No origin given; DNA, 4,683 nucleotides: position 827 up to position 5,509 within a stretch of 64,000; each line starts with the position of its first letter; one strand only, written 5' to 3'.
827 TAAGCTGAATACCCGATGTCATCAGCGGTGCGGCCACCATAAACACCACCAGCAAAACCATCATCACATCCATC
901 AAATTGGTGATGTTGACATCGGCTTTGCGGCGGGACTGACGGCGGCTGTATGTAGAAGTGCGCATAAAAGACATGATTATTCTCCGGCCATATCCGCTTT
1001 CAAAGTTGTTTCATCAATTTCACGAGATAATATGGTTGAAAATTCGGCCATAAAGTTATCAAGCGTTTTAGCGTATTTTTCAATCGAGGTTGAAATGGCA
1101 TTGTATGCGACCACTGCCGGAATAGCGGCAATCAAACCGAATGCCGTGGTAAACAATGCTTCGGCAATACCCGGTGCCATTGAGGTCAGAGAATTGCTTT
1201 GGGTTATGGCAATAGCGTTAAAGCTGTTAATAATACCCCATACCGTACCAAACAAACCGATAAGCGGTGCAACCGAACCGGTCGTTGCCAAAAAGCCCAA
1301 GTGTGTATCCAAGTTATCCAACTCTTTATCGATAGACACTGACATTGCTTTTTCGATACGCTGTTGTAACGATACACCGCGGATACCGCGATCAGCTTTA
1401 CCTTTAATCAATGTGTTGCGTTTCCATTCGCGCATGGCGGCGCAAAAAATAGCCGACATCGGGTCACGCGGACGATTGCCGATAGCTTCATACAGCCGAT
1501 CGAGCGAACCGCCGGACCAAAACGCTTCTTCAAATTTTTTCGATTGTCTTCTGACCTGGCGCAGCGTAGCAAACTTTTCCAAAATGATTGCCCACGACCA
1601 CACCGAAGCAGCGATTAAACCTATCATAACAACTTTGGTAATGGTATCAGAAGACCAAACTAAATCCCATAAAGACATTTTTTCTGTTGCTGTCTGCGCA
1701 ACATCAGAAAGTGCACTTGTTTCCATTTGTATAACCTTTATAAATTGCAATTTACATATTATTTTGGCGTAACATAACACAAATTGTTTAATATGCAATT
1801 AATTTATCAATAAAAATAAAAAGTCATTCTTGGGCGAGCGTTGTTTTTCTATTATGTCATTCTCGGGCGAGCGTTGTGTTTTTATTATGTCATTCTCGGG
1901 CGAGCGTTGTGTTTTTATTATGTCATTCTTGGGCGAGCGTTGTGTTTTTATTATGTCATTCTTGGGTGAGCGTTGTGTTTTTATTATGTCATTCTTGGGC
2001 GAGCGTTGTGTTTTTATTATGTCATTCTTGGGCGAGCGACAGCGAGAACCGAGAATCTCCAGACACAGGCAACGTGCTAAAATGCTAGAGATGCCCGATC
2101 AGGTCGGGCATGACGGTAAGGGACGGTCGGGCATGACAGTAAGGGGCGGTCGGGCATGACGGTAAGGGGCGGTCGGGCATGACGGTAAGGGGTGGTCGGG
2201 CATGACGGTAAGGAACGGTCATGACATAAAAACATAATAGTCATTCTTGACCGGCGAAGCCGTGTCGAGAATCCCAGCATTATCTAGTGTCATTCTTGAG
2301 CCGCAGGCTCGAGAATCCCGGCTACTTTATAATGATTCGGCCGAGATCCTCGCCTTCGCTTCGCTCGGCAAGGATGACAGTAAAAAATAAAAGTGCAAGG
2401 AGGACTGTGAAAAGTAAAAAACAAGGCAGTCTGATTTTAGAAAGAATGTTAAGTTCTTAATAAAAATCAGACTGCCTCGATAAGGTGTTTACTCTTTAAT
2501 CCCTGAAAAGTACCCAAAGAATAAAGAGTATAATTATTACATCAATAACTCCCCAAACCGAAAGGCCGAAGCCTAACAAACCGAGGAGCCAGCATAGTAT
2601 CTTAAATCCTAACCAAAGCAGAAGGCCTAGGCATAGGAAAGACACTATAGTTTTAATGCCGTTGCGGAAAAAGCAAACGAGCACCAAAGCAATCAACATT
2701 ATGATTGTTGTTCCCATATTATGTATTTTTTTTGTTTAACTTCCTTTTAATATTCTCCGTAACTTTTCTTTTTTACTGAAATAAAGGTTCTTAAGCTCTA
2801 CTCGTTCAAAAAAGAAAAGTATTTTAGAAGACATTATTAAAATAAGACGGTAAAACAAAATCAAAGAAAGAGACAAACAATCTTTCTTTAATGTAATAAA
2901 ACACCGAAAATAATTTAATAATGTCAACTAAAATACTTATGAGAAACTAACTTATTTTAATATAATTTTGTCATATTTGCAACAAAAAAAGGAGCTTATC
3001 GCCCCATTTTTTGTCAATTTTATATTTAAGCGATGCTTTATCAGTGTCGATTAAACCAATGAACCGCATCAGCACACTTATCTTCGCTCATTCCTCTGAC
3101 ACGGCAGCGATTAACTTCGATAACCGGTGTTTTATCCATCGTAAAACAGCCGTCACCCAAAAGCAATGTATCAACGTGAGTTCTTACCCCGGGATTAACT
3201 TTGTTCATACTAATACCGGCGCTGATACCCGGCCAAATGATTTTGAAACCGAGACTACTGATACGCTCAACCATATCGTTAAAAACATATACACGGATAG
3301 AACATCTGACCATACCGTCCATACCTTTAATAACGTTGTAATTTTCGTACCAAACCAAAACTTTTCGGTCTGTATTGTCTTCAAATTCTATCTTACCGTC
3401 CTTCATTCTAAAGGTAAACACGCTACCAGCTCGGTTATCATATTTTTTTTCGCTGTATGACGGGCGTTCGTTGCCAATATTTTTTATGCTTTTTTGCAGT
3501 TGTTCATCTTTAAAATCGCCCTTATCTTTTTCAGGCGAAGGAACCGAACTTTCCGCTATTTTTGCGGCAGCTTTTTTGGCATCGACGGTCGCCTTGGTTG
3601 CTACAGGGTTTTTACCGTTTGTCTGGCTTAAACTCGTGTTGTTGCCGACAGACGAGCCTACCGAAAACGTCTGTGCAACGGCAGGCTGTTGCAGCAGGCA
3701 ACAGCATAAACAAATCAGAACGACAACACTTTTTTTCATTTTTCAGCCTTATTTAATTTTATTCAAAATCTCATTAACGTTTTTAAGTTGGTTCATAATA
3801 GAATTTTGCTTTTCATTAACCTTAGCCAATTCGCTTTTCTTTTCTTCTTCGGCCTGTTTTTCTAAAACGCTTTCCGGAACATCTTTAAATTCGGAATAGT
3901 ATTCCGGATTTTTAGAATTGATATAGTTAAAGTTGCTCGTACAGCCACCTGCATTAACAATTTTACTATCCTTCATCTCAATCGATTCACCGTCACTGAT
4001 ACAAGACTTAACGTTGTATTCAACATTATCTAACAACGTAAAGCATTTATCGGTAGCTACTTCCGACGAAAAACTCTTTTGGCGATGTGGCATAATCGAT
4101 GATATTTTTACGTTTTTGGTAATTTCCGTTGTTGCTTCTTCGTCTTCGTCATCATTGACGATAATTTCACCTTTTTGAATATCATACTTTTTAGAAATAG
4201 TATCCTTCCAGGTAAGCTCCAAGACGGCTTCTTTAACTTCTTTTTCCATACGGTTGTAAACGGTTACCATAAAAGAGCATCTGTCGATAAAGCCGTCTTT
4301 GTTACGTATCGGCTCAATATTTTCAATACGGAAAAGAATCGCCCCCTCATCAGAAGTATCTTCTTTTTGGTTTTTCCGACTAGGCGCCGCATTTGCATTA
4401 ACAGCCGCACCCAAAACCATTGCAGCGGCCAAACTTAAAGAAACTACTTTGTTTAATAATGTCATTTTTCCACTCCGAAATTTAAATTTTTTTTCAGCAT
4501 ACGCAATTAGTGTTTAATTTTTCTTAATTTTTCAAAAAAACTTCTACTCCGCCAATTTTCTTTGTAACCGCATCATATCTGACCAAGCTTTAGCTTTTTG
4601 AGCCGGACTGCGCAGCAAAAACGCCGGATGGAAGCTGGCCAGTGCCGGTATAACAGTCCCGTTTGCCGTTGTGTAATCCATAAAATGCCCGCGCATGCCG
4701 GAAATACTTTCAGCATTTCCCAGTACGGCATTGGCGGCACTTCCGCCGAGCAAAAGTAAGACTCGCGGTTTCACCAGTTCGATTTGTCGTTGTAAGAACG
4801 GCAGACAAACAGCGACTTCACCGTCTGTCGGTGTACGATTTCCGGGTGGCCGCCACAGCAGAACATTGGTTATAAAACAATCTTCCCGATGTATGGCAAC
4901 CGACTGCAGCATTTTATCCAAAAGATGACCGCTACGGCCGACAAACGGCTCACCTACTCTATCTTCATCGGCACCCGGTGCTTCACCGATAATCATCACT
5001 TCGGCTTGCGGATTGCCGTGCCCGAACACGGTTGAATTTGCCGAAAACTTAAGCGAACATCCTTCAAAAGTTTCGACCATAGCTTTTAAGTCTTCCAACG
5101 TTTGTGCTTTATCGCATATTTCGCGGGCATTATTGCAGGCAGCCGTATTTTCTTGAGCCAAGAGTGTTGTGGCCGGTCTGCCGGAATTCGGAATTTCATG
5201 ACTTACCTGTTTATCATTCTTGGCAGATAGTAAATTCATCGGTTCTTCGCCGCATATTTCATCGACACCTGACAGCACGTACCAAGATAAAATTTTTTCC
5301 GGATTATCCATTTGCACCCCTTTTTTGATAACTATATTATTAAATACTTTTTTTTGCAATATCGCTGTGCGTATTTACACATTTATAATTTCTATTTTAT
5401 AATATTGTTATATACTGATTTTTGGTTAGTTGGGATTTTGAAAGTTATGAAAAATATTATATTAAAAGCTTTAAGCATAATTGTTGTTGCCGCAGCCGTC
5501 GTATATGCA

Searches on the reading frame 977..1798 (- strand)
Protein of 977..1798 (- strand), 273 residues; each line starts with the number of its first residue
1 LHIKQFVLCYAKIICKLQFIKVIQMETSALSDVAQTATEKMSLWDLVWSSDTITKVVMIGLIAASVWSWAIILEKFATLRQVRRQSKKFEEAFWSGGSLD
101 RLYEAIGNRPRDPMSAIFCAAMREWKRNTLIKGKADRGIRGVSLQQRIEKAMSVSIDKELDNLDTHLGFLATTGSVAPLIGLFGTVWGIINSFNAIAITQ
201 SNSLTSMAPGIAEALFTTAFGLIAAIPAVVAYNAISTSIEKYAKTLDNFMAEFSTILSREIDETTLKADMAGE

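Call 59: search_protein_families(library=pfam, proteins=[window:977-1798:-], max_evalue=0.01)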
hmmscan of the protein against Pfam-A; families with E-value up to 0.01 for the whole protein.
window:977-1798:- (273 aa): 1 family
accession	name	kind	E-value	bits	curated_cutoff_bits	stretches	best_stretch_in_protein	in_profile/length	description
PF01618.21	MotA_ExbB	-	1.8e-35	121.9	22.9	1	140-246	19-125/127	MotA/TolQ/ExbB proton channel family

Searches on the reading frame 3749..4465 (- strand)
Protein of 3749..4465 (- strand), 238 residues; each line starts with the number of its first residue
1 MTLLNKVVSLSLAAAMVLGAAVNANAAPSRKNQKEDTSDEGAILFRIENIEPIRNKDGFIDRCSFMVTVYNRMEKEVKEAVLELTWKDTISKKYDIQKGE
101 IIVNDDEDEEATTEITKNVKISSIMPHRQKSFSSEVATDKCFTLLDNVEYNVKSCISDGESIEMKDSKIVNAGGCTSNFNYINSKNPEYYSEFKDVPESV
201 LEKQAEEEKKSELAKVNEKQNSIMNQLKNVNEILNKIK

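Call 59: search_protein_families(library=pfam, proteins=[window:3749-4465:-], max_evalue=0.01)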
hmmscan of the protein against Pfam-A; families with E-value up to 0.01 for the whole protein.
window:3749-4465:- (238 aa): 1 family
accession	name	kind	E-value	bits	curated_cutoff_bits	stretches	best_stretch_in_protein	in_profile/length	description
PF19516.4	DUF6049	-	0.0015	17.7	30.1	1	4-140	6-137/708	Family of unknown function (DUF6049)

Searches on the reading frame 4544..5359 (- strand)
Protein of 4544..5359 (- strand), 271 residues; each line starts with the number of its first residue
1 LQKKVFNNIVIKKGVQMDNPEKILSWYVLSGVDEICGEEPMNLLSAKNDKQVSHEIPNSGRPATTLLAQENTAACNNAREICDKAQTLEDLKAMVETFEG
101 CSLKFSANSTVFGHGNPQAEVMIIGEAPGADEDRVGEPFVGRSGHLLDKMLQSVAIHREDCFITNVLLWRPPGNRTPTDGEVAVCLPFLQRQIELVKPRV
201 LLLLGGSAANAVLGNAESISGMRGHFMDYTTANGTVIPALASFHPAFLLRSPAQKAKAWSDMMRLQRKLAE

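Call 59: search_protein_families(library=pfam, proteins=[window:4544-5359:-], max_evalue=0.01)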
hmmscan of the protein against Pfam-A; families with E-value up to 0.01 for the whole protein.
window:4544-5359:- (271 aa): 1 family
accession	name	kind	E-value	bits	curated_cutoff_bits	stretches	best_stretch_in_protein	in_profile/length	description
PF03167.25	UDG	-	1e-37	129.8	24.3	1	112-261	1-139/141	Uracil DNA glycosylase superfamily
